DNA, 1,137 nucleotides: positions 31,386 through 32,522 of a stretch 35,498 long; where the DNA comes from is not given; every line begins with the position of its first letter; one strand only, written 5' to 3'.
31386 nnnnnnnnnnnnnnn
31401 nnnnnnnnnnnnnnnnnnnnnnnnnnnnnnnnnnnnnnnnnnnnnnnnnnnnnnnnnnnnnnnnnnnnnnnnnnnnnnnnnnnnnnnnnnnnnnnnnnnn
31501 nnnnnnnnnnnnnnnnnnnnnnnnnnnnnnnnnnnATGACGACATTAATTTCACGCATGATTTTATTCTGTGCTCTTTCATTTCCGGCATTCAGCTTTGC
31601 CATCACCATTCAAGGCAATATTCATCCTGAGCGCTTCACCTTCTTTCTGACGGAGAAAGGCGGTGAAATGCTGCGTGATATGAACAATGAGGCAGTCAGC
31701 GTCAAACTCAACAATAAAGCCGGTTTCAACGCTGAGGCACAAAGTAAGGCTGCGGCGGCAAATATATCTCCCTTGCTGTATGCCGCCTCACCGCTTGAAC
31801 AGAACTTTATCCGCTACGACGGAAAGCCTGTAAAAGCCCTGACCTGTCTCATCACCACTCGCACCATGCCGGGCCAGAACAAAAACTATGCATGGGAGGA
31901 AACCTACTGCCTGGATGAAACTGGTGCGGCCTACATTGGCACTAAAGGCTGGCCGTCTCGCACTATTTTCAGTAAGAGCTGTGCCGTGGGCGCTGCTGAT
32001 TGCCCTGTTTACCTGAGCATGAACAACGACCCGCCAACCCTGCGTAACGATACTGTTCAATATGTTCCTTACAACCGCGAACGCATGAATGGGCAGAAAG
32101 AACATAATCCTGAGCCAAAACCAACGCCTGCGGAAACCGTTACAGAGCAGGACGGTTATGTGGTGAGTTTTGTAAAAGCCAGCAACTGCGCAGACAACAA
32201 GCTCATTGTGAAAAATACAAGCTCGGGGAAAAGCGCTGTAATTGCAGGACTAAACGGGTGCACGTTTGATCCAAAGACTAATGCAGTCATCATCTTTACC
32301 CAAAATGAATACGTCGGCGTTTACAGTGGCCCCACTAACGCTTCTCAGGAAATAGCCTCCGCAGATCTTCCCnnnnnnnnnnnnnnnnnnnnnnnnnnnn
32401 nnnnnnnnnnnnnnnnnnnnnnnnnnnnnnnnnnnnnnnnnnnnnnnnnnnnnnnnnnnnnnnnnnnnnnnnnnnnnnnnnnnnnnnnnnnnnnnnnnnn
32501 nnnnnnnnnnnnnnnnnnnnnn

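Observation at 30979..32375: Pair of uncharacterised exported proteins carried as island cargo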

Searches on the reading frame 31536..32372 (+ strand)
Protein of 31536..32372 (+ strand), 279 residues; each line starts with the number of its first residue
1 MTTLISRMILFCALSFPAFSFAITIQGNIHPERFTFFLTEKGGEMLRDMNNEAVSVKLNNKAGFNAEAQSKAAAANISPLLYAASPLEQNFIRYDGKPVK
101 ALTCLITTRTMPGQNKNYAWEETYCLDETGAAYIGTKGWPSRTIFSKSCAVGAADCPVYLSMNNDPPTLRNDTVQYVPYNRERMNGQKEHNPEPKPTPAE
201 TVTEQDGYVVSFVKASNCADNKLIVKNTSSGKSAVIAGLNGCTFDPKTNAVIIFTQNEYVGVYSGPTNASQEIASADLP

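Call 8: search_protein_families(library=pfam, proteins=[window:31536-32372:+], max_evalue=0.1)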
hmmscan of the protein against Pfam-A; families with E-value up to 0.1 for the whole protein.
window:31536-32372:+ (279 aa): 0 families

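Call 9: search_protein_families(library=ncbifam, proteins=[window:31536-32372:+], max_evalue=0.1)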
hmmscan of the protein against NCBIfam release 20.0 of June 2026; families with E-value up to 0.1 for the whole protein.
window:31536-32372:+ (279 aa): 0 families

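Call 10: find_homologous_proteins(query=window:31536-32372:+)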
Query window:31536-32372:+ (279 aa): 55 proteins with E <= 0.001 among 448 candidates.
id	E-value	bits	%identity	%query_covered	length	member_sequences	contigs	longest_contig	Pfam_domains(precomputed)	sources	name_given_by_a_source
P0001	8.3e-184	627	99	100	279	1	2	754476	-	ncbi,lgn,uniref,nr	ncbi:hypothetical protein [Enterobacter hormaechei]|uniref:hypothetical protein n=1 Tax=Enterobacter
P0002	9.0e-184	627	99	100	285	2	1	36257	-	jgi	-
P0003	2.1e-183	626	99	100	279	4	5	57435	-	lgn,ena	-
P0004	9.2e-173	591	93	100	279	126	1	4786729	-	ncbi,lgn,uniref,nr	ncbi:hypothetical protein [Enterobacter sp. BIDMC 30]|uniref:hypothetical protein n=1 Tax=Enterobact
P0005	8.8e-168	575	90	100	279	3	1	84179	-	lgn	-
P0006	8.8e-166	568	90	100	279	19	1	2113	-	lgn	-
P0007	1.8e-165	567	90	100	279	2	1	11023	-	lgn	-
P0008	3.2e-162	557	88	100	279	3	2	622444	-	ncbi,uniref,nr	ncbi:hypothetical protein [Cronobacter sakazakii]|uniref:hypothetical protein n=1 Tax=Cronobacter sa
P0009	4.4e-158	543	85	100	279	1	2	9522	-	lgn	-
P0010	2.5e-155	534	84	100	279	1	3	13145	-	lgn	-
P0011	1.1e-154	532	84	100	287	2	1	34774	-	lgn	-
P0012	4.3e-154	530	84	100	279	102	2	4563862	-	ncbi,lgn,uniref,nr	ncbi:hypothetical protein [Enterobacter kobei]|uniref:hypothetical protein n=1 Tax=Enterobacter kobe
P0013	6.5e-150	516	79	100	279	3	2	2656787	-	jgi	jgi:hypothetical protein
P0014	1.2e-149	515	79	100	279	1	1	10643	-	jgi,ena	-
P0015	7.7e-149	513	79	100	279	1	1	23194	-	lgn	-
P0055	5.5e-31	126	41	61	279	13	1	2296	-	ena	-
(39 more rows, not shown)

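Call 12: search_protein_families(library=padloc, proteins=[window:31536-32372:+], max_evalue=1)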
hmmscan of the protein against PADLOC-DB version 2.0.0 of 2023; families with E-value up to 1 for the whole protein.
window:31536-32372:+ (279 aa): 0 families

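Call 13: search_protein_families(library=phrogs, proteins=[window:31536-32372:+], max_evalue=1)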
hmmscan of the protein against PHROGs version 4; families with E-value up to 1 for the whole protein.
window:31536-32372:+ (279 aa): 3 families
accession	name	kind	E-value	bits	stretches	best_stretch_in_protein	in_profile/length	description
phrog_30814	-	unknown function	0.086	13.9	0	41-79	14-52/79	-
phrog_16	-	DNA, RNA and nucleotide metabolism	0.12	11.5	1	33-239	176-310/986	DNA helicase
phrog_23853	-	unknown function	0.23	12.7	1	163-193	4-35/54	-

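Call 22: find_related_loci(query=A3, collection=genome_contigs, flank=8000)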
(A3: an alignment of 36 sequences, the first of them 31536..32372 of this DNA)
Query A3 (279 aa) in genome_contigs; peptide patterns used: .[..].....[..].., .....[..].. (x = any residue, [..] = any of these).
75 stretches matched a pattern; 8 encode a relative of the query (tblastn E <= 1e-3); 8 distinct loci.
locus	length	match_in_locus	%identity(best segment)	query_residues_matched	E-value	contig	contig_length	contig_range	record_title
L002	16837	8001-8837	83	1-279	1e-154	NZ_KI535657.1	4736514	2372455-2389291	Enterobacter sp. MGH 24 addUF-supercont-complete, whole genome shotgun sequence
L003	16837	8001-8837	81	1-279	7e-153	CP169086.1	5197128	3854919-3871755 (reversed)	Enterobacter hormaechei strain B17-3 chromosome, complete genome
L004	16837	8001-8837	79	1-279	2e-148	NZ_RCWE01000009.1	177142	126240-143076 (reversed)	Photorhabdus akhurstii strain DSM 15138 scaffold_0009, whole genome shotgun sequence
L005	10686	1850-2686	78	1-279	6e-147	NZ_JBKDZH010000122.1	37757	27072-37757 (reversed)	MAG: Kluyvera sp. isolate VLC_129 c_000003551928, whole genome shotgun sequence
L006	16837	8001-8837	78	1-279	9e-147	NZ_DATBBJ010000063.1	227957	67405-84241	MAG: Scandinavium sp. isolate SMAG_U5756 k141_1332151, whole genome shotgun sequence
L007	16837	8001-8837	70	1-279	3e-134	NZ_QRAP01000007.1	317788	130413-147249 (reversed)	Enterobacillus tribolii strain DSM 103736 Ga0215724_107, whole genome shotgun sequence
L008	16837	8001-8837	70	1-279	3e-134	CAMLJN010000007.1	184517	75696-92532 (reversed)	MAG: uncultured Buttiauxella sp. isolate SRR12181029_bin.1_metawrap_v1.3.0_MAG genome assembly, contig: ERZ12593168_15,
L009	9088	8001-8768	66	1-256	2e-115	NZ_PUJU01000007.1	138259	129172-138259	Photorhabdus tasmaniensis strain T327 scaffold_0007, whole genome shotgun sequence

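Call 23: search_solved_structures(query=A3, max_evalue=10)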
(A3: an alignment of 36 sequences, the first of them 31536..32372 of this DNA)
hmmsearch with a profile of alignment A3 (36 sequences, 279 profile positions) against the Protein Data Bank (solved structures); distinct sequences matched with E-value up to 10: 0.

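Call 33: predict_structure(alignment_id=A3)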
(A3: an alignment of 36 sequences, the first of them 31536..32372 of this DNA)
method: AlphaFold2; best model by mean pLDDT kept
length: 279 residues; sequences in the alignment: 36
mean_pLDDT: 54.9   pTM: 0.38
mean pLDDT of the five models: 54.9, 48.2, 47.8, 47.2, 46.5
residues with pLDDT >= 90: 0; 70-90: 57; 50-70: 107; < 50: 115
segments of 3 or more residues with pLDDT < 50: 1-24, 60-63, 71-90, 112-118, 138-154, 156-196
pLDDT, mean of each block of 10 residues (from residue 1): 45 36 50 60 66 57 49 48 40 68 66 51 69 57 35 44 33 26 26 45 72 78 80 75 70 63 61 66
secondary structure, 60 per line:
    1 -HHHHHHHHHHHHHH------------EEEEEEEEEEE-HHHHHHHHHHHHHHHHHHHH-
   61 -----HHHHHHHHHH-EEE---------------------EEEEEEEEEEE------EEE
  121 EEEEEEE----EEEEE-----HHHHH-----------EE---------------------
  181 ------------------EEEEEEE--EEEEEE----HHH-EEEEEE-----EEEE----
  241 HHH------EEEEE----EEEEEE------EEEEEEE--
elements in order: H2-15 E28-38 H40-59 H66-75 E77-79 E101-111 E118-127 E132-136 H142-146 E199-205 E208-213 E222-227 E233-236 E250-254 E259-264 E271-277

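Call 34: search_protein_representatives(alignment_id=A3)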
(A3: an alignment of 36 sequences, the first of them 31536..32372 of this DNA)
Query: 36 sequences, 279 profile positions. Proteins with E-value up to 0.001 (for the whole library): 33; up to 1e-10: 22; up to 1e-30: 16. The best 33 are listed.
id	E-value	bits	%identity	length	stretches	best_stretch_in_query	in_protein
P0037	1.5e-147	507.2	-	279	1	1-279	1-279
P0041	5.2e-117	407.0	-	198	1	1-198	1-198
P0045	2.5e-104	365.4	-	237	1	1-187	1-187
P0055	2.2e-96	339.4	-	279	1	1-277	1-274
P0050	9.4e-63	229.1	-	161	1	1-117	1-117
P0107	1.0e-60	222.4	-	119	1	1-119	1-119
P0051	2.6e-58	214.5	-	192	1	1-114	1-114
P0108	1.9e-53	198.5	-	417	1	1-189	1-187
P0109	1.1e-50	189.5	-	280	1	11-274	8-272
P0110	7.7e-50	186.7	-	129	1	152-279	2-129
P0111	7.8e-50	186.7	-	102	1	45-141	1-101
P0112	6.8e-45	170.5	-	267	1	1-242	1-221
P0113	4.7e-44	167.7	-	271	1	7-191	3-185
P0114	2.1e-39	152.5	-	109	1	1-84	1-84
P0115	4.8e-39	151.3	-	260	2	91-219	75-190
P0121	1.8e-13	67.4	-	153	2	100-166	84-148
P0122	1.9e-11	60.8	-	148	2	93-165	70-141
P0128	7.1e-09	52.3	-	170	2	96-166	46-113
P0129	7.9e-09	52.2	-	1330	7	111-194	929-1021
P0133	3.6e-05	40.2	-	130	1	195-279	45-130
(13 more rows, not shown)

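Call 36: search_protein_families(library=pfam, proteins=[P0055, P0108, P0109, P0112, P0113, P0115, P0121, P0122, P0128, P0129], max_evalue=0.01)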
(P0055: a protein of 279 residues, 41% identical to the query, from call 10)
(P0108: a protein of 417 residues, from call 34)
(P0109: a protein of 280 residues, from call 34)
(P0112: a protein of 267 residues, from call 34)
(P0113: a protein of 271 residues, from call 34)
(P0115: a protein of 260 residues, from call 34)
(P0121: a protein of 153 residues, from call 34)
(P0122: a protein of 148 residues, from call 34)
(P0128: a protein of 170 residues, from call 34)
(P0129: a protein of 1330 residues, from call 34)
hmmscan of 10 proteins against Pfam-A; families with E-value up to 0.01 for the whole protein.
P0055 (279 aa): 0 families

P0108 (417 aa): 0 families

P0109 (280 aa): 0 families

P0112 (267 aa): 0 families

P0113 (271 aa): 0 families

P0115 (260 aa): 0 families

P0121 (153 aa): 0 families

P0122 (148 aa): 0 families

P0128 (170 aa): 0 families

P0129 (1330 aa): 9 families
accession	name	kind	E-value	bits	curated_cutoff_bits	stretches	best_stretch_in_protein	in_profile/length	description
PF03457.19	HA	-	5.5e-17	62.3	28.4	0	1256-1299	3-47/64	Helicase associated domain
PF04851.21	ResIII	-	3.3e-16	60.1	22.5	1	237-424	2-163/164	Type III restriction enzyme, res subunit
PF00270.35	DEAD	-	1.2e-12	48.3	26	1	266-426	16-163/167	DEAD/DEAH box helicase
PF00271.37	Helicase_C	-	1.1e-09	39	23.5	1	584-691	12-109/110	Helicase conserved C-terminal domain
PF06167.18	Peptidase_M90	-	6.5e-07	29.6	26.2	0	1212-1261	56-104/243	Glucose-regulated metallo-peptidase M90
PF18766.7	SWI2_SNF2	-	2.2e-05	24.7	26.7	1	303-456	45-188/221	SWI2/SNF2 ATPase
PF02657.20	SufE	-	0.00015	22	27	0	1211-1230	31-50/121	Fe-S metabolism associated domain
PF13191.12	AAA_16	-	0.0088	17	32.6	0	274-402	34-148/167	AAA ATPase domain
PF19808.4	DUF6291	-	0.0096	16.5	27.2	0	892-934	30-72/79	Family of unknown function (DUF6291)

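Call 39: find_encoding_contigs(protein=P0108, flank=8000, max_places=4)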
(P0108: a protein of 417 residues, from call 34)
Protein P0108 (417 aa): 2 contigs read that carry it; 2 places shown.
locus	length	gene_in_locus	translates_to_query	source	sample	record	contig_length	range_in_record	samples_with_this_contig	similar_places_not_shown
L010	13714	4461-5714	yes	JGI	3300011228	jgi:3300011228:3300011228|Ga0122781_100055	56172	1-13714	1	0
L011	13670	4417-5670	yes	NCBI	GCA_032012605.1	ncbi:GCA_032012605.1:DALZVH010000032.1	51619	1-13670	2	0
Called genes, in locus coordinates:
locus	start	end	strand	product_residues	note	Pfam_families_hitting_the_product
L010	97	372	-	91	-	-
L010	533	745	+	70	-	PF05930:Phage_AlpA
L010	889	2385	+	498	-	PF13148:DUF3987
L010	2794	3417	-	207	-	PF11726:YagK_YfjJ_C, PF23343:REP_ORF2-G2P (weak)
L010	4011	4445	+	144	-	-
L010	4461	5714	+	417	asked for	-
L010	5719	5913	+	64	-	-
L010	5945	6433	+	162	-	-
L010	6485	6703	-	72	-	-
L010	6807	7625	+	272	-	PF06067:DUF932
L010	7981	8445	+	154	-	PF03230:Antirestrict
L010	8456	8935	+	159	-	PF04002:RadC, PF14464:Prok-JAB (weak)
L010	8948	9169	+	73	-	PF06174:DUF987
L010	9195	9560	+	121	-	PF06154:CbeA_antitoxin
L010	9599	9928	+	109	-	PF06755:CbtA_toxin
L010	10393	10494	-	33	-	-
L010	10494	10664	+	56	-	PF13356:Arm-DNA-bind_3 (weak)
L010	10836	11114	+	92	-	-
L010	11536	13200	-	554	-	PF11398:DUF2813 (weak), PF13175:AAA_15, PF13304:AAA_21, PF20469:OLD-like_TOPRIM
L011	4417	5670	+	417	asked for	-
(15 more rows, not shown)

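Call 42: find_encoding_contigs(protein=P0121, flank=7000, max_places=3)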
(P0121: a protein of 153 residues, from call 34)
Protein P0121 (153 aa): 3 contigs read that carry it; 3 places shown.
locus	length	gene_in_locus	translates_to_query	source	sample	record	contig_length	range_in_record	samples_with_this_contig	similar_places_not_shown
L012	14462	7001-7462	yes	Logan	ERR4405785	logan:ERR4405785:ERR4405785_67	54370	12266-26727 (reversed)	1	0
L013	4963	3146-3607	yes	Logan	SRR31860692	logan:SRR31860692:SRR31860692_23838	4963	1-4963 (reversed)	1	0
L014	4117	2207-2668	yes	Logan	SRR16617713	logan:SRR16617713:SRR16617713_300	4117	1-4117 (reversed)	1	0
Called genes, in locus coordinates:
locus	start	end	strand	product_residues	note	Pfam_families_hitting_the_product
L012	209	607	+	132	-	PF13276:HTH_21, PF00665:rve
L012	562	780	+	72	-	-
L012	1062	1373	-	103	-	-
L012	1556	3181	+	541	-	PF13148:DUF3987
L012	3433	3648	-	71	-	PF05930:Phage_AlpA, PF12728:HTH_17 (weak)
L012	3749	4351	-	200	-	PF11726:YagK_YfjJ_C, PF23343:REP_ORF2-G2P (weak)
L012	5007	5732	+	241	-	-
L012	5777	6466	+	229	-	-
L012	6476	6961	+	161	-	-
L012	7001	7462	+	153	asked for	-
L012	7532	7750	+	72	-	-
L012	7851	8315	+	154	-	PF03230:Antirestrict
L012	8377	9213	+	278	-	PF06067:DUF932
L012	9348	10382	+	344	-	PF13310:Virulence_RhuM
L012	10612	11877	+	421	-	PF18144:SMODS, PF18134:AGS_C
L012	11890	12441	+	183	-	PF18186:SLATT_4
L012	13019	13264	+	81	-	PF13356:Arm-DNA-bind_3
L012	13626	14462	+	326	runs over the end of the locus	PF07751:Abi_2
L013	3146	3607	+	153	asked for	-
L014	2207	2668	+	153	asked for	-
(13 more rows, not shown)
